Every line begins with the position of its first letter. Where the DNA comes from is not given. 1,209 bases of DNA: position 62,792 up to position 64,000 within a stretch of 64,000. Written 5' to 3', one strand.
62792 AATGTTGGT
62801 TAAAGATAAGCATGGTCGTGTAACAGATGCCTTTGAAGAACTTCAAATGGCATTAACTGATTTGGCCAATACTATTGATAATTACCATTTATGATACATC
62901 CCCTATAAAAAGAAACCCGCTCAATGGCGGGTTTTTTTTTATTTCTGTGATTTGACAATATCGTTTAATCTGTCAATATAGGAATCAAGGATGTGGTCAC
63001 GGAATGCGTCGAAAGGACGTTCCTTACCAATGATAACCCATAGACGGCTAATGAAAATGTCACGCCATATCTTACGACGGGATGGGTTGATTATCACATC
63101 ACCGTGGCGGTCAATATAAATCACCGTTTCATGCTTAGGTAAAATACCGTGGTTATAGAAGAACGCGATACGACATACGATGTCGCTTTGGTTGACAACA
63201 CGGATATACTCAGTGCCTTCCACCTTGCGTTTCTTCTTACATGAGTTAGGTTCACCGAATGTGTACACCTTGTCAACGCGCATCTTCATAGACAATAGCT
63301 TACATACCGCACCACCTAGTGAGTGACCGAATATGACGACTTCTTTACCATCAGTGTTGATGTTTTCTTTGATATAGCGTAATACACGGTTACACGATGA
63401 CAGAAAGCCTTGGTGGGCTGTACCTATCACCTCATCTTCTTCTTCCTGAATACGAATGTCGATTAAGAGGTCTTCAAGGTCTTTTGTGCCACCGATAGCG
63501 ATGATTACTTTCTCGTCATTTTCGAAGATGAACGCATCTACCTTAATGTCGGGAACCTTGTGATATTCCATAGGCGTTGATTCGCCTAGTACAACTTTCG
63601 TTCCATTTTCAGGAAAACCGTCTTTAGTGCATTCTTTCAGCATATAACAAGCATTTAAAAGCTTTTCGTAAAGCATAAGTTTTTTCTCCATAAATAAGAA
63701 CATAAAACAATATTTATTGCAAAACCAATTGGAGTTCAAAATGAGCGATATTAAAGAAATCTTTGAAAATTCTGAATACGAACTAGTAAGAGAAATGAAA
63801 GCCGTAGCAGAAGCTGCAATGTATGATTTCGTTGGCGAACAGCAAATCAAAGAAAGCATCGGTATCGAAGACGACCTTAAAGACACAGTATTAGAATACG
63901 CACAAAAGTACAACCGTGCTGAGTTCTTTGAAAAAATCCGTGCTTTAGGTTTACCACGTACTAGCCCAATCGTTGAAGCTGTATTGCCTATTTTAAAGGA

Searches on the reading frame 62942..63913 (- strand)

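Call 58: search_protein_families(library=pfam, proteins=[window:62942-63913:-], max_evalue=0.01)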
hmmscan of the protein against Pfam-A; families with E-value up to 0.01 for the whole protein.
window:62942-63913:- (324 aa): 1 family
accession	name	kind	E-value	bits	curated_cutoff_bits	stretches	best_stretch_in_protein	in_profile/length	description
PF01764.32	Lipase_3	-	6.9e-13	49.1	22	1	138-252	2-138/140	Lipase (class 3)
